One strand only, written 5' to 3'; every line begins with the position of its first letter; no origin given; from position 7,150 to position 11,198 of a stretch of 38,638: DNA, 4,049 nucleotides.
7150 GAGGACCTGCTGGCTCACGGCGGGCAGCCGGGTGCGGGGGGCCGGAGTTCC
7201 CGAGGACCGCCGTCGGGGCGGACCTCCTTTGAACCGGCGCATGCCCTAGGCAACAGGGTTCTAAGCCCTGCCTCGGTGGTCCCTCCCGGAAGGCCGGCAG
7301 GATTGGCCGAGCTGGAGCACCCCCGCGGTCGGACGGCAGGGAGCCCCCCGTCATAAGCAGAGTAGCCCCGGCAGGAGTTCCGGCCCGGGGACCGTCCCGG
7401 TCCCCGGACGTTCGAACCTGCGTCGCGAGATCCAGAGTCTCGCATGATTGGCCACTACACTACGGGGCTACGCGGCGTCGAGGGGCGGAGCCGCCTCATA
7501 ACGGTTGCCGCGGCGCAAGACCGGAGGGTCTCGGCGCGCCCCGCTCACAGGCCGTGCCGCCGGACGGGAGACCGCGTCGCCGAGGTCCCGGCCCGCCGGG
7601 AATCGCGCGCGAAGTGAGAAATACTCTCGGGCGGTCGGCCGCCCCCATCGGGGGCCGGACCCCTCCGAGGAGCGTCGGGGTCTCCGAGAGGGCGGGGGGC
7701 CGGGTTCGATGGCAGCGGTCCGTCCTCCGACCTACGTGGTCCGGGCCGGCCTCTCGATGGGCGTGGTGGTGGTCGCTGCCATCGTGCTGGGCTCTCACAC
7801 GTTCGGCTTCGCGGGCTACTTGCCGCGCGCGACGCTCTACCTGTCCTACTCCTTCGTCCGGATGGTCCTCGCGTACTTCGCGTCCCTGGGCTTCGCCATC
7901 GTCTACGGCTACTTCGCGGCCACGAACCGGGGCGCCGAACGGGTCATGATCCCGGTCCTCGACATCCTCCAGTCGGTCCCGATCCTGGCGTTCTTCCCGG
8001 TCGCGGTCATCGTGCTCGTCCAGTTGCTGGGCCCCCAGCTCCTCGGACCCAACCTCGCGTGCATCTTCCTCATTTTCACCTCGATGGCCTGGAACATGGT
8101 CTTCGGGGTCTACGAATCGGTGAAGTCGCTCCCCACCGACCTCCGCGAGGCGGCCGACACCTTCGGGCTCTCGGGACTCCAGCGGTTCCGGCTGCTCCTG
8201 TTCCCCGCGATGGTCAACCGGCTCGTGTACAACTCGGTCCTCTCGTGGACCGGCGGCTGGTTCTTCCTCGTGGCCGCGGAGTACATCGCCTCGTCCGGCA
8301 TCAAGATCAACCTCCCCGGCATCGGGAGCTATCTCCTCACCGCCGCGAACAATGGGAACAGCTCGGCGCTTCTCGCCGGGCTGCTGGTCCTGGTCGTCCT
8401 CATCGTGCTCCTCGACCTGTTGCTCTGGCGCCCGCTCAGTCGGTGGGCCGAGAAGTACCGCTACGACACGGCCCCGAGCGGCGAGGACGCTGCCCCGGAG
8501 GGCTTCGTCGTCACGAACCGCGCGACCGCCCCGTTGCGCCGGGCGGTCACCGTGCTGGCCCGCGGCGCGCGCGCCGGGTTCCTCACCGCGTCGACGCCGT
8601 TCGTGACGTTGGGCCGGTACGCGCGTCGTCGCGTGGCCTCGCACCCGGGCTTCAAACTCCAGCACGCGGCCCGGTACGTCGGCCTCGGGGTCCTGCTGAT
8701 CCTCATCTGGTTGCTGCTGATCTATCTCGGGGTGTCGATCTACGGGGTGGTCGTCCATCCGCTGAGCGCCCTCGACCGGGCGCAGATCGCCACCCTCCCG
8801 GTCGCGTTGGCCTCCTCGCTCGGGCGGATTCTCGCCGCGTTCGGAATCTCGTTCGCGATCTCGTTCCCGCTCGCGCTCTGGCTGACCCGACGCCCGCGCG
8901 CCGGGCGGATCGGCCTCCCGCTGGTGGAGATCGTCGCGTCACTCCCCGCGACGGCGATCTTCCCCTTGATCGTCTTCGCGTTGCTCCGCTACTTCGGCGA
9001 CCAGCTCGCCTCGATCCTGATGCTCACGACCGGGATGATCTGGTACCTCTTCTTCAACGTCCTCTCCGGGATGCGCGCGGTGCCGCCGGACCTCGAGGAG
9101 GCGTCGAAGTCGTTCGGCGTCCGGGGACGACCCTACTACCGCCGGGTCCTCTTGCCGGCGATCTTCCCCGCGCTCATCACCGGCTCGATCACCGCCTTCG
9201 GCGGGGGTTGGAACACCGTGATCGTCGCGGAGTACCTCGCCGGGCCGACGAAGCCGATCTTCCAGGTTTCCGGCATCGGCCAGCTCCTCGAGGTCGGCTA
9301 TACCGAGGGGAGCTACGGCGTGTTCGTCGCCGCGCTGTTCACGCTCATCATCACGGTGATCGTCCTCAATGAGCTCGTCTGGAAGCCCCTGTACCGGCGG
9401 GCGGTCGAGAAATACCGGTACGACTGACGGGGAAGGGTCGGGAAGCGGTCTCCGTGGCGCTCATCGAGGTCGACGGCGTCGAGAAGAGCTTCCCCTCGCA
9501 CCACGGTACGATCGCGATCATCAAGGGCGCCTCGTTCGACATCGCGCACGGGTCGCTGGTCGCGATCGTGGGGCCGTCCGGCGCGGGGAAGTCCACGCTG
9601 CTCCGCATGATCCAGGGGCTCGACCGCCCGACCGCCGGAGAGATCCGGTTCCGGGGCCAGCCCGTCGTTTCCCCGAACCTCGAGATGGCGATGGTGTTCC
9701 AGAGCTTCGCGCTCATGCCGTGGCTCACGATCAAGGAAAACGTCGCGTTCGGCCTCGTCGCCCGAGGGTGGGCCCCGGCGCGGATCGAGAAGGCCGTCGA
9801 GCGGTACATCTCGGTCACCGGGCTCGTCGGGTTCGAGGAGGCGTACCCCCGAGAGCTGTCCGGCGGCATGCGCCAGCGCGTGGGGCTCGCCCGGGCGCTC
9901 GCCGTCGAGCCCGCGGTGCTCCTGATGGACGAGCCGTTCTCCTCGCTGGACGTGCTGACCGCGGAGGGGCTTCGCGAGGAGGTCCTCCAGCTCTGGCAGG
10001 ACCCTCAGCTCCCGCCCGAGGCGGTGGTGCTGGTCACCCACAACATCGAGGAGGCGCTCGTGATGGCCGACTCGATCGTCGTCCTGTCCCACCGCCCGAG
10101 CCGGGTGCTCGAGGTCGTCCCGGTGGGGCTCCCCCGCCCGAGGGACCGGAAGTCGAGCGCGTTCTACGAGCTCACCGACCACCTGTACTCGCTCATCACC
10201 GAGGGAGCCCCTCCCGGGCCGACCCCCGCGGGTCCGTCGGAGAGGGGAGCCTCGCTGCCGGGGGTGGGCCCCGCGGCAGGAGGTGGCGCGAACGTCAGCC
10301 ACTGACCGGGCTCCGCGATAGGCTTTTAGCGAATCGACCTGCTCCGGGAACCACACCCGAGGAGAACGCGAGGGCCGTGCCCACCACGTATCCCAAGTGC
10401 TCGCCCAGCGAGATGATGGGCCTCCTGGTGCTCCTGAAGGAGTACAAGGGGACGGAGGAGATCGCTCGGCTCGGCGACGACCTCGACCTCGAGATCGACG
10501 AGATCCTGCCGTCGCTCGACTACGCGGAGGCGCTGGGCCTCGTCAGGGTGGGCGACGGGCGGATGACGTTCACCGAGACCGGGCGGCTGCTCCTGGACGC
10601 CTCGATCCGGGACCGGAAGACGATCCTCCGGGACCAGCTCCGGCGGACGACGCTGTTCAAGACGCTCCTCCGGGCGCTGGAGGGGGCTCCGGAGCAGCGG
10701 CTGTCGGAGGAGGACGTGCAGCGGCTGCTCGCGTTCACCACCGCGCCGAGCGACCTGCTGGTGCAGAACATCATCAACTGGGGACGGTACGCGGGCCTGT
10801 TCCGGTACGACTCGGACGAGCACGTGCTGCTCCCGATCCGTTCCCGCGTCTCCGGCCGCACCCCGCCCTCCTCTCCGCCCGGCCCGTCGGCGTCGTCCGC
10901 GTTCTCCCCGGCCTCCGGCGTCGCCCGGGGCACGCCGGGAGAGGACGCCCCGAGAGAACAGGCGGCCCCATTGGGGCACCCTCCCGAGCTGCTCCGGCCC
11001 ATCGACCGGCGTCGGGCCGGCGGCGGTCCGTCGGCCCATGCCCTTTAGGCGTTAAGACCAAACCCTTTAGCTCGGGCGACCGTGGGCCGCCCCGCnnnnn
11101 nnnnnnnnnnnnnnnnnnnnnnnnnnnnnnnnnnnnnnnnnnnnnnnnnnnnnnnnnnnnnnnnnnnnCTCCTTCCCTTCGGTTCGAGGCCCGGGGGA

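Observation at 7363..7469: tRNA-Gln(CUG) with a 34-nt insertion inside the T-loop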

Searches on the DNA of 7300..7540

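Call 5: search_rna_families(source=window, start=7300, end=7540, threshold=evalue, max_evalue=10, show_alignments=5)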
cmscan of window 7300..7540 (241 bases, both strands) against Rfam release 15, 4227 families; matches with E-value up to 10: 2.
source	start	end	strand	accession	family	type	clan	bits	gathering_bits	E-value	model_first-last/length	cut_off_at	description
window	7402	7467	-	RF00005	tRNA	Gene; tRNA;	CL00001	19.1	29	0.12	3-68/71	no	tRNA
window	7383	7409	-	RF01020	mir-572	Gene; miRNA;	-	15.7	80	8.5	1-90/90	no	mir-572 microRNA precursor family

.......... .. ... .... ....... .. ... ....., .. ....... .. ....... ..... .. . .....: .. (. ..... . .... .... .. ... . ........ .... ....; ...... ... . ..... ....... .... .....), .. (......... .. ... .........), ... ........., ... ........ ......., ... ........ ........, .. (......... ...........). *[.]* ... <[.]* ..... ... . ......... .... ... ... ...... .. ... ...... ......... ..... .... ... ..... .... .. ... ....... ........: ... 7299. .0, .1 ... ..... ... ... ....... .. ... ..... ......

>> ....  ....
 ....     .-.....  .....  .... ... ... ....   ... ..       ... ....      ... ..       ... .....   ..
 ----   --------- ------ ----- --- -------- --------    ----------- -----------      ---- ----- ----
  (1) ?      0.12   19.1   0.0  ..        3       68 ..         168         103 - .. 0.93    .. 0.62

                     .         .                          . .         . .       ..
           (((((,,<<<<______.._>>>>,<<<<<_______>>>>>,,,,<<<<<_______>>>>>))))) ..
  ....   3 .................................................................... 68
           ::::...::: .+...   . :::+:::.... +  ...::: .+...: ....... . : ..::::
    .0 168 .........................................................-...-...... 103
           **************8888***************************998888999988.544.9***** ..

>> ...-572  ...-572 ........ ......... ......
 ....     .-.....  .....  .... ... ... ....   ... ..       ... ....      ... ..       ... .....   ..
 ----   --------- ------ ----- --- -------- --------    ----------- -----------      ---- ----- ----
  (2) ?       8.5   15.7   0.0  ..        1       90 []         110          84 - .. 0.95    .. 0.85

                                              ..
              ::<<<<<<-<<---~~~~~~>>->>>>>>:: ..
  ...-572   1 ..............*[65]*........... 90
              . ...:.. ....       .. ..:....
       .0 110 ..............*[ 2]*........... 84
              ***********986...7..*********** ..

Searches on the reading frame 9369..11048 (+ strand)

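Call 15: search_protein_families(library=pfam, proteins=[window:9369-11048:+], max_evalue=0.00001)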
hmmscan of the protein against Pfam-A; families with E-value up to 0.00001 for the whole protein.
window:9369-11048:+ (559 aa): 1 family
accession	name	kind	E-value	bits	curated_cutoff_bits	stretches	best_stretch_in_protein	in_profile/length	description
PF09821.14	AAA_assoc_C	-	4.9e-25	88.9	27.6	1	367-481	2-119/119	C-terminal AAA-associated domain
